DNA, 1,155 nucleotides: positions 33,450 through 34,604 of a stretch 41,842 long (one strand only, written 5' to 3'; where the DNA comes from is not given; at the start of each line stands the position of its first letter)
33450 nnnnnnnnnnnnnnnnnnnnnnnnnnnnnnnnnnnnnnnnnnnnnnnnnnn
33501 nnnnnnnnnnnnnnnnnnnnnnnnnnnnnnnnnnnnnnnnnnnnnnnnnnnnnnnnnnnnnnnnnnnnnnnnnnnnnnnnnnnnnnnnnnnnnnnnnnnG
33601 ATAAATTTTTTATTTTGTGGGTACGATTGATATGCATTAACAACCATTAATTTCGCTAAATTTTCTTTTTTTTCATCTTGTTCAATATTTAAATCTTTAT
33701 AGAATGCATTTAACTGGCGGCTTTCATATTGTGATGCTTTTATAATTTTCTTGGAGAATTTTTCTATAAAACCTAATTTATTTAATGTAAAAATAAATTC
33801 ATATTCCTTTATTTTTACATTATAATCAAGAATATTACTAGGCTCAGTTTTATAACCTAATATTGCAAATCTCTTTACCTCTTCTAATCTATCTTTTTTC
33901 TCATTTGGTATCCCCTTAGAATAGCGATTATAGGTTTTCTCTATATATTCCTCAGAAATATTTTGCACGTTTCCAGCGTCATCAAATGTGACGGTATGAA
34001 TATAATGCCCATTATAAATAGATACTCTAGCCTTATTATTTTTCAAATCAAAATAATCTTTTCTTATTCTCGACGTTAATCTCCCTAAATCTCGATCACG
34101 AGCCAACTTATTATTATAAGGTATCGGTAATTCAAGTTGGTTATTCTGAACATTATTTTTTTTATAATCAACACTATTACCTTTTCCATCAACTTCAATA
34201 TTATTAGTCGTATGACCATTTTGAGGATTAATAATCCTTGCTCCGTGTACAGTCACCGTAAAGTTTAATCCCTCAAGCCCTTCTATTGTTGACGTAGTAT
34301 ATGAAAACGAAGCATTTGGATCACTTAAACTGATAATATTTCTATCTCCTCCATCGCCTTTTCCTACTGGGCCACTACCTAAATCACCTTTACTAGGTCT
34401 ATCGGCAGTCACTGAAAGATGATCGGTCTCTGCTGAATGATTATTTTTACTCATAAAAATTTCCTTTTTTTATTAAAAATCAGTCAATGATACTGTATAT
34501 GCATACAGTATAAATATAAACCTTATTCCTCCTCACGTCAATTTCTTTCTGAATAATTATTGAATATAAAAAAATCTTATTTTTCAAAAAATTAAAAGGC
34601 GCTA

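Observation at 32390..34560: SOS-regulated pore-forming colicin-like bacteriocin with a convergent membrane immunity gene on a low-GC conjugative plasmid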

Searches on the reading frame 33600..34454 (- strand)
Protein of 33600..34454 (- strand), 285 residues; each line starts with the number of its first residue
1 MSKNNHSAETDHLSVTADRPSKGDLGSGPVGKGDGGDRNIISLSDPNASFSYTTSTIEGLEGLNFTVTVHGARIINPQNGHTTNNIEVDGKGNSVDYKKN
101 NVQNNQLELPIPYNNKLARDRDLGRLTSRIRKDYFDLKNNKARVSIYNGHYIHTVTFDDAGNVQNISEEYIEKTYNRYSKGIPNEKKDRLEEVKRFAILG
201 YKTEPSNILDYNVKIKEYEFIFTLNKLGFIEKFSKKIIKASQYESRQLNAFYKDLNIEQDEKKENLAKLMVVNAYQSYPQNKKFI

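Call 23: search_protein_families(library=ncbifam, proteins=[window:33600-34454:-], max_evalue=1)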
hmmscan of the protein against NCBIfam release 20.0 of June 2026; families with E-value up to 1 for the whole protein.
window:33600-34454:- (285 aa): 1 family
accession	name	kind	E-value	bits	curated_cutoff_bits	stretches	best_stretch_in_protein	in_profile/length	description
NF006293.0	PRK08476.1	equivalog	0.081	13.1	118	0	129-197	42-109/141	F0F1 ATP synthase subunit B'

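Call 27: search_protein_representatives(protein=window:33600-34454:-)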
Query: 285 residues. Proteins with E-value up to 0.001 (for the whole library): 4; up to 1e-10: 2; up to 1e-30: 2. The best 4 are listed.
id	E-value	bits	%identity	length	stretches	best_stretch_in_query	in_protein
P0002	2.1e-87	309.5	99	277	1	137-285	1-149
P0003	5.4e-33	131.0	36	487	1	7-283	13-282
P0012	2.2e-08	50.4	27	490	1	6-284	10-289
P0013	9.4e-08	48.3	31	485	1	11-241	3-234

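Call 28: search_solved_structures(query=window:33600-34454:-, max_evalue=10, show_alignments=2)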
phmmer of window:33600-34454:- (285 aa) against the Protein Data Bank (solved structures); distinct sequences matched with E-value up to 10: 0.

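Call 32: find_encoding_contigs(protein=P0012, flank=4000, max_places=2)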
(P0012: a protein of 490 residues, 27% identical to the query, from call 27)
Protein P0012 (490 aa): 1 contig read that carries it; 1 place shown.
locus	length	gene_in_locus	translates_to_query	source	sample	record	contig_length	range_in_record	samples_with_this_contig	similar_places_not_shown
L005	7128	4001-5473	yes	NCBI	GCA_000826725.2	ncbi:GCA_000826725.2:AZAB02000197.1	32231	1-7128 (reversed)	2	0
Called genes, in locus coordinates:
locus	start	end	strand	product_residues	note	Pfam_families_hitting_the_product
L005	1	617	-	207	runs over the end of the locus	PF01810:LysE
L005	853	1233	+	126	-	-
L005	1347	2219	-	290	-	PF05552:MS_channel_1st_1, PF21088:MS_channel_1st (weak), PF00924:MS_channel_2nd, PF21082:MS_channel_3rd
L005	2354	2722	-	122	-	PF06062:UPF0231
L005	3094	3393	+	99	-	PF07876:Dabb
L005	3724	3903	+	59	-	-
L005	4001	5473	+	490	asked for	PF01024:Colicin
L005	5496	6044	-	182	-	-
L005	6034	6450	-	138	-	-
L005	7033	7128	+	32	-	?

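Call 33: find_encoding_contigs(protein=P0013, flank=4000, max_places=2)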
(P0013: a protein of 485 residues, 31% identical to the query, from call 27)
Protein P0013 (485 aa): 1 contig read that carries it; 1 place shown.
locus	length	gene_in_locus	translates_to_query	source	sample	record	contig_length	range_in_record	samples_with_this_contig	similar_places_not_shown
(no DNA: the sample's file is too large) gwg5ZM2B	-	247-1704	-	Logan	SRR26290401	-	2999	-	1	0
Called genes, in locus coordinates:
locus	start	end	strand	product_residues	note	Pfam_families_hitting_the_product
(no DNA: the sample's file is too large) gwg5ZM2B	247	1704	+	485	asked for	PF01024:Colicin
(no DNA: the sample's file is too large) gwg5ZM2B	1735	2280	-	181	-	PF03857:Colicin_im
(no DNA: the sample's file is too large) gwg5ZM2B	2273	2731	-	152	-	-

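Call 38: search_protein_families(library=pfam, proteins=[P0012], max_evalue=10)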
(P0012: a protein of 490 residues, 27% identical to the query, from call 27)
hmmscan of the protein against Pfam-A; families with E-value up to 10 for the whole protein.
P0012 (490 aa): 3 families
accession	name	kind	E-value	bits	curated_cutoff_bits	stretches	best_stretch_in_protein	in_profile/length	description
PF01024.24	Colicin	-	3.3e-17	63.4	23.4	1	294-483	7-184/185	Colicin pore forming domain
PF00554.27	RHD_DNA_bind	-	0.0036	17.7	27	1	212-286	79-152/169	Rel homology DNA-binding domain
PF24896.1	Receiver_CRE1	-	0.13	12.9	27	1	226-309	26-110/136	AHK4/CRE1/WOL first receiver domain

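Call 61: find_homologous_proteins(query=A3, max_evalue=0.001)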
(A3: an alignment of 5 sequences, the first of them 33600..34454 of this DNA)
Query A3 (5 sequences) (285 aa, profile of the alignment): 5 proteins with E <= 0.001 among 3416 candidates.
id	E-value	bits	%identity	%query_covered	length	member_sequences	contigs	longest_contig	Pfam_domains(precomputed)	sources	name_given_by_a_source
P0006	9.1e-115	401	28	83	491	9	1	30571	PF01024.25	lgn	-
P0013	1.1e-111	391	28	79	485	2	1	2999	PF01024.25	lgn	-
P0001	1.1e-98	348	100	100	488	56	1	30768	PF01024.25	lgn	-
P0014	2.6e-86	308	25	83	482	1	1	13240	PF01024.25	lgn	-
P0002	3.4e-49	186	99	52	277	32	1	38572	PF01024.25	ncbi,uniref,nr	ncbi:colicin-like pore-forming protein (plasmid) [Proteus mirabilis]|uniref:colicin-like pore-formin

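Call 82: search_dna_similar(query=window:33600-34454:-, collection=plasmids, mode=protein, max_rows=40, rows=spread, max_evalue=0.001)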
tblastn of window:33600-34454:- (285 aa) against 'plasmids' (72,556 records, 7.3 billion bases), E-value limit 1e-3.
Records with a match: 19; places in all: 20; records where one place covers at least 80% of the query: 19.
Best place of each record, by identity: >=99% 19.
By first word of the organism name: Proteus 18; Providencia 1.
By predicted mobility (MOB-suite, as given by PLSDB): mobilizable 17; non-mobilizable 1; conjugative 1.
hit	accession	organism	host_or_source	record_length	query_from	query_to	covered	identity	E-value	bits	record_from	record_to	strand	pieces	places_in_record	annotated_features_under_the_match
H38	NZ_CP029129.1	Proteus mirabilis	-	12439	1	285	100%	100.0%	3e-176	546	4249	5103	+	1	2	colicin-like pore-forming protein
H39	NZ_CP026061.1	Proteus mirabilis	Homo sapiens,abscess swab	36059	1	285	100%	100.0%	3e-176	546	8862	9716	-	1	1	colicin-like pore-forming protein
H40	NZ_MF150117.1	Proteus mirabilis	Homo sapiens,single cell,blood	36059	1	285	100%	100.0%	3e-176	546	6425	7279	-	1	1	colicin-like pore-forming protein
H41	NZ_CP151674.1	Proteus mirabilis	Homo sapiens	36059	1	285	100%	100.0%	3e-176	546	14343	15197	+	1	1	colicin-like pore-forming protein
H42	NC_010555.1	Proteus mirabilis HI4320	-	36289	1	285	100%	100.0%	3e-176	546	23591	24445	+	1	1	colicin-like pore-forming protein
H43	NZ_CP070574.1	Proteus mirabilis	Homo sapiens,sputum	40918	1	285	100%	100.0%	3e-176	546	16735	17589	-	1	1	colicin-like pore-forming protein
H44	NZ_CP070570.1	Proteus mirabilis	Homo sapiens,sputum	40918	1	285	100%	100.0%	3e-176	546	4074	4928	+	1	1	colicin-like pore-forming protein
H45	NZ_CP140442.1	Proteus mirabilis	Homo sapiens,Wound/Abscess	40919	1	285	100%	100.0%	3e-176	546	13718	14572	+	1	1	colicin-like pore-forming protein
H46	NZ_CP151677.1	Proteus mirabilis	Homo sapiens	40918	1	285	100%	100.0%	3e-176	546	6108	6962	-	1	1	colicin-like pore-forming protein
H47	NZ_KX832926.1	Providencia rettgeri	Homo sapiens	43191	1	285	100%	100.0%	3e-176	546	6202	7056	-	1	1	colicin-like pore-forming protein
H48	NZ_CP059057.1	Proteus mirabilis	Homo sapiens,Skin ulcer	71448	1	285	100%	100.0%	3e-176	546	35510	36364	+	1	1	colicin-like pore-forming protein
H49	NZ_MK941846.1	Proteus mirabilis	urine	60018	1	285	100%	100.0%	2e-175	544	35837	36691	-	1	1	colicin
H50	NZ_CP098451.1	Proteus mirabilis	Homo sapiens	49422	1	285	100%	99.6%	7e-176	545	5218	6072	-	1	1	colicin-like pore-forming protein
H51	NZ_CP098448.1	Proteus mirabilis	Homo sapiens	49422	1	285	100%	99.6%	7e-176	545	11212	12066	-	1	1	colicin-like pore-forming protein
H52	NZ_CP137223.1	Proteus mirabilis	Homo sapiens,sputum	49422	1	285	100%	99.6%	7e-176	545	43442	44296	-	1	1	colicin-like pore-forming protein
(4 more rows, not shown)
